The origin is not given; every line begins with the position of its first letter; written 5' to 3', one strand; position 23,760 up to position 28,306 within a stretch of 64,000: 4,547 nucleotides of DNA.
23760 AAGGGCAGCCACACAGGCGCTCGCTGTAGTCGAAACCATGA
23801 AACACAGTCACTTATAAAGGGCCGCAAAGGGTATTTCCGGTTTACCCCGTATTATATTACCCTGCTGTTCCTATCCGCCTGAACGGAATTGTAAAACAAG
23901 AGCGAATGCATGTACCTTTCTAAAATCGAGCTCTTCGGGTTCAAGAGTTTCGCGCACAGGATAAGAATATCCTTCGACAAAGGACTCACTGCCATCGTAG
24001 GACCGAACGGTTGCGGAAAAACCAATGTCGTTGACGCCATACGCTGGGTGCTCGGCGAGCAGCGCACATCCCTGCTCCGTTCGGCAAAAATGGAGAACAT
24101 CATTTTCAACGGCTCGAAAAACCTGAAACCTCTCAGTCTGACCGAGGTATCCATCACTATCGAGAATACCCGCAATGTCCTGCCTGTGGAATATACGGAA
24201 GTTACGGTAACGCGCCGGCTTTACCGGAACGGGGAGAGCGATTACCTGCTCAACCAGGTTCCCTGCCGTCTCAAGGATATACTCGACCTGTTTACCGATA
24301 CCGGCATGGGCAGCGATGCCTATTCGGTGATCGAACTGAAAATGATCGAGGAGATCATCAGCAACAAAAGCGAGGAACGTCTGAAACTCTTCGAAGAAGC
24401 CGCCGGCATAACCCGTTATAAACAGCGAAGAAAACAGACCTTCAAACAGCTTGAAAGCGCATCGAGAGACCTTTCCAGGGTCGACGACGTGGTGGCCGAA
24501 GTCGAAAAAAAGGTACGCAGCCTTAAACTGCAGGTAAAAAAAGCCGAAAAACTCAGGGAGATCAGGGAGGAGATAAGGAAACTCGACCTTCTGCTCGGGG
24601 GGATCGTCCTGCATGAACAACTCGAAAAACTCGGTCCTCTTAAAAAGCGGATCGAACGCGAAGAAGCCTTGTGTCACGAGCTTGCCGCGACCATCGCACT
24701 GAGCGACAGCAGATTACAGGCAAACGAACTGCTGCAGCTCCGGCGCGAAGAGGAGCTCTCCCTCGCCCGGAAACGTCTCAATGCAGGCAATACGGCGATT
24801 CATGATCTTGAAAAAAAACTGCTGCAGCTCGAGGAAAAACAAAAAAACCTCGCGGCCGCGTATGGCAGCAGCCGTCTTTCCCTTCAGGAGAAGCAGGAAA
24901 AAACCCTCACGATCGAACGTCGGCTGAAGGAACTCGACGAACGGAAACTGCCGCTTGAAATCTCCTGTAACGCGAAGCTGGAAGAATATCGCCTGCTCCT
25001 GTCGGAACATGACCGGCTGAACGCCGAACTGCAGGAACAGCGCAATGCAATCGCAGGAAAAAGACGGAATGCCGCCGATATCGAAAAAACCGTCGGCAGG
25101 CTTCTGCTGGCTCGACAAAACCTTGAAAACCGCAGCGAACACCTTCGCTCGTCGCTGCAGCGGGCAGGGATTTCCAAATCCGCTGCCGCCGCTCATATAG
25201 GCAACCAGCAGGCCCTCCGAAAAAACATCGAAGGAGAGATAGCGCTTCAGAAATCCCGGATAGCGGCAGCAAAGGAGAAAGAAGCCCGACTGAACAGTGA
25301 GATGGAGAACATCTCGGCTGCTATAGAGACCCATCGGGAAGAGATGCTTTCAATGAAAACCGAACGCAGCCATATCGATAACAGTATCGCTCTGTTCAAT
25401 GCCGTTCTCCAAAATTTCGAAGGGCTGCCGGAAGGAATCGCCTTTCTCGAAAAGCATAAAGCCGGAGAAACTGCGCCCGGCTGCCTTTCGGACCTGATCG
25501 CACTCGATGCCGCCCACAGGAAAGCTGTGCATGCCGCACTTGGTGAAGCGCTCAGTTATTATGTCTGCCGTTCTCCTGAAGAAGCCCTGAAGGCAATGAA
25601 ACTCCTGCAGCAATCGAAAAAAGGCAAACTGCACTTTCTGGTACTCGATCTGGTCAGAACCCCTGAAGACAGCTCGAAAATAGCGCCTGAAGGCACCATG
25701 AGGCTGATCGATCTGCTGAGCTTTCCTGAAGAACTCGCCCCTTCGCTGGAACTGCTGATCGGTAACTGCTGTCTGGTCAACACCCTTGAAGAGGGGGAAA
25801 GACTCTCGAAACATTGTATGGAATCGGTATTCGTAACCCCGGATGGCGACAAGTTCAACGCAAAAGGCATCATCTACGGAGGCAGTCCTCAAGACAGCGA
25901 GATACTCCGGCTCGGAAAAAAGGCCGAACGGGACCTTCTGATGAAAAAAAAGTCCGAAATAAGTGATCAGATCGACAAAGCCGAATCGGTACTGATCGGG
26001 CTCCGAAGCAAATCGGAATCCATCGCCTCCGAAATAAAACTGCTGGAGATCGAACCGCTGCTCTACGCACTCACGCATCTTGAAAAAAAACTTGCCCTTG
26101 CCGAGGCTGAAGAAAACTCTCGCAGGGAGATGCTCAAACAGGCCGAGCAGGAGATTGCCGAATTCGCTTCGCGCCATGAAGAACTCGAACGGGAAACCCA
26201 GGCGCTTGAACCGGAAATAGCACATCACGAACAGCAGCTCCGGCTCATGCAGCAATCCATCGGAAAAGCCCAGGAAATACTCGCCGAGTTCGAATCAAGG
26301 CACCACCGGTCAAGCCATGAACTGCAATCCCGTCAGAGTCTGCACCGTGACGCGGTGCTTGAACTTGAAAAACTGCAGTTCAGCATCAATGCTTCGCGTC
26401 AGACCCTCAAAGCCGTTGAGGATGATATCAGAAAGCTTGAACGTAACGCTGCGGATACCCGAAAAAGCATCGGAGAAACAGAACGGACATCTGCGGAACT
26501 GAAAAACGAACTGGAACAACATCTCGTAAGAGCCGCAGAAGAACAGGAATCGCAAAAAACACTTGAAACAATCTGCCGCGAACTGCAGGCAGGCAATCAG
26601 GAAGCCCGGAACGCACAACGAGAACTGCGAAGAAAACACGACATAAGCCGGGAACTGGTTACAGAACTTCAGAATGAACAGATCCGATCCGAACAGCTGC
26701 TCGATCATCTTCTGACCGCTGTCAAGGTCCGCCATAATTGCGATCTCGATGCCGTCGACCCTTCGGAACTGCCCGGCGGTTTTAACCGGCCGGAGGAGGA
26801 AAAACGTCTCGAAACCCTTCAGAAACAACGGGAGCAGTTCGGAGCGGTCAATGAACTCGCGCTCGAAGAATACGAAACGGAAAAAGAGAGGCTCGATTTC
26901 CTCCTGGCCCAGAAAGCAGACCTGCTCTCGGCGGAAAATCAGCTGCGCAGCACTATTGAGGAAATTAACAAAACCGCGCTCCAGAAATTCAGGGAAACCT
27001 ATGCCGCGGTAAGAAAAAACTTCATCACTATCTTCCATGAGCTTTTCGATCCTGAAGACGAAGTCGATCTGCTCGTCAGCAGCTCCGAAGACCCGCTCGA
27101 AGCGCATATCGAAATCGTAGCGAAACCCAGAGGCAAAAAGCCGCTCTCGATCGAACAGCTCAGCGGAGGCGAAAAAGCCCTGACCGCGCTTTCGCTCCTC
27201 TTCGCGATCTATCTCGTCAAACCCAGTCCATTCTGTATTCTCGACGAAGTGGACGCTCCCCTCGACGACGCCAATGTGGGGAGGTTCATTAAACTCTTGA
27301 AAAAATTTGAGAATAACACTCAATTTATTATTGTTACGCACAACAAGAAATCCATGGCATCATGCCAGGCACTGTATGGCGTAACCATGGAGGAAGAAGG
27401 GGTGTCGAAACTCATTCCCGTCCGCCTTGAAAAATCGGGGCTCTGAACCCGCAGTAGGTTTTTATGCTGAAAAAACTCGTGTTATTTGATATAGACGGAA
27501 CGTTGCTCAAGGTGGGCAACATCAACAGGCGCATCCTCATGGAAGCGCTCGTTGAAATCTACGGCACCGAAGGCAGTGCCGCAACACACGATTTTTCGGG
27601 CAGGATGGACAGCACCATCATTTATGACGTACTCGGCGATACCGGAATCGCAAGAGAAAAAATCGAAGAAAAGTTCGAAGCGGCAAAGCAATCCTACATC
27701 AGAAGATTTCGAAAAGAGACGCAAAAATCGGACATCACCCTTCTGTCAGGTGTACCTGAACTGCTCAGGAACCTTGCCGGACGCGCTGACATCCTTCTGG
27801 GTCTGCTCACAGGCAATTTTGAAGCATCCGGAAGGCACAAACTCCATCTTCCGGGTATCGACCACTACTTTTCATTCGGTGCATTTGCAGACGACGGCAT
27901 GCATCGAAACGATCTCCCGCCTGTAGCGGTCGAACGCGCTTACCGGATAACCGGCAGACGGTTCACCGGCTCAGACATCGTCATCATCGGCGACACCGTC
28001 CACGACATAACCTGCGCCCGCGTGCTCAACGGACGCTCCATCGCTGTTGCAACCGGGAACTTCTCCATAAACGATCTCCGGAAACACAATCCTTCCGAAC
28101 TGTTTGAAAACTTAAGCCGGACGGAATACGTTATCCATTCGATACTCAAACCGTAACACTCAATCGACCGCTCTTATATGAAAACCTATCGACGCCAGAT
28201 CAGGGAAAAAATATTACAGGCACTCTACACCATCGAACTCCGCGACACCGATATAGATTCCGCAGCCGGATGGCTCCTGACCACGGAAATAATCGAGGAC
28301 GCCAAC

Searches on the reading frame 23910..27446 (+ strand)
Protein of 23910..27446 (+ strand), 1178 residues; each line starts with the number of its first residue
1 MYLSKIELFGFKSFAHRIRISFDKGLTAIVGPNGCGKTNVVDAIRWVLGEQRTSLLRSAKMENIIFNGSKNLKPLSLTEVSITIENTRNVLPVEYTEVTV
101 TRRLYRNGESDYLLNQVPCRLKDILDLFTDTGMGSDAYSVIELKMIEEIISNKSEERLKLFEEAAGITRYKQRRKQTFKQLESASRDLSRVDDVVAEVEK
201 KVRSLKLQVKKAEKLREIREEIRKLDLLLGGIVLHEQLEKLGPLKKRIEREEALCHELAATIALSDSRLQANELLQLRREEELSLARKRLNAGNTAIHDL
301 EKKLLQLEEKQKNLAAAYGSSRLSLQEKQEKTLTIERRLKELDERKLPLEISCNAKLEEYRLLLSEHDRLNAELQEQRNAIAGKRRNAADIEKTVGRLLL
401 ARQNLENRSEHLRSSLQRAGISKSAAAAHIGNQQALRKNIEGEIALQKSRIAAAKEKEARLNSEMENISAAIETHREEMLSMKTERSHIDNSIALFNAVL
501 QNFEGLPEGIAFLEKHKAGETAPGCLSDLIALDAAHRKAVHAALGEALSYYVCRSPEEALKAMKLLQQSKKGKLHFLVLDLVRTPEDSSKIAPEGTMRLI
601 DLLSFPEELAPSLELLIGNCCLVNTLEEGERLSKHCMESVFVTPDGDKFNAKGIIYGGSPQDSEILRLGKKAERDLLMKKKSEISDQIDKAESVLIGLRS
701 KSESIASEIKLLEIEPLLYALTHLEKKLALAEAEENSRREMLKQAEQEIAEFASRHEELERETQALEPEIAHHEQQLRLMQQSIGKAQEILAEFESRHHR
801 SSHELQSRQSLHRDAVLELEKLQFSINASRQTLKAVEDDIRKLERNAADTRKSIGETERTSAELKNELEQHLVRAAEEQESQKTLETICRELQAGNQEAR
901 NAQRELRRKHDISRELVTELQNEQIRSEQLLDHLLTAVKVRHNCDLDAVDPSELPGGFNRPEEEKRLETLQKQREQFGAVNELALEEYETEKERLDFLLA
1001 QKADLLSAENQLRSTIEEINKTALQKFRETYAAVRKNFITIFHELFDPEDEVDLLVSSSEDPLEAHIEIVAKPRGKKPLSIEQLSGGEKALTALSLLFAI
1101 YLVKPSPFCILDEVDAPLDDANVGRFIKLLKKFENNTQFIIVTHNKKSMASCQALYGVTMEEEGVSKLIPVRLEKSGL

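Call 68: search_protein_families(library=pfam, proteins=[window:23910-27446:+], max_evalue=0.00001)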
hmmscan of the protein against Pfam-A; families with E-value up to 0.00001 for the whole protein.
window:23910-27446:+ (1178 aa): 5 families
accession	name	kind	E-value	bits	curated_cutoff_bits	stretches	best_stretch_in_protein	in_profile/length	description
PF02463.25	SMC_N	-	1.8e-66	224.1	40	1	2-1166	1-219/220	RecF/RecN/SMC N terminal domain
PF06470.18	SMC_hinge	-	2.7e-25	89.4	22.5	1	524-632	6-115/116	SMC proteins Flexible Hinge Domain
PF13476.12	AAA_23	-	2.3e-19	71.3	27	1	5-225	1-196/201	AAA domain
PF13304.12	AAA_21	-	1.6e-15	58.4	27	2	1010-1145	158-299/304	AAA domain, putative AbiEii toxin, Type IV TA system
PF13175.12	AAA_15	-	2.6e-09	37.6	32.1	1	1-344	1-258/374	AAA ATPase domain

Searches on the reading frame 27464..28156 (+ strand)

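Call 68: search_protein_families(library=pfam, proteins=[window:27464-28156:+], max_evalue=0.00001)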
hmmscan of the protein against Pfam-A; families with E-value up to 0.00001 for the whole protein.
window:27464-28156:+ (230 aa): 4 families
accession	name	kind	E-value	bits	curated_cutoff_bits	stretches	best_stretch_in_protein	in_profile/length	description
PF13419.12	HAD_2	-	1.4e-13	51.8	23.8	1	6-195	1-178/178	Haloacid dehalogenase-like hydrolase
PF00702.32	Hydrolase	-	6.2e-12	46.7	26.4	1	4-186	2-188/191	haloacid dehalogenase-like hydrolase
PF12710.13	HAD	-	3.8e-11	44.2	27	1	6-186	1-189/189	haloacid dehalogenase-like hydrolase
PF13242.12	Hydrolase_like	-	5.6e-08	33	22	1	157-218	11-73/75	HAD-hyrolase-like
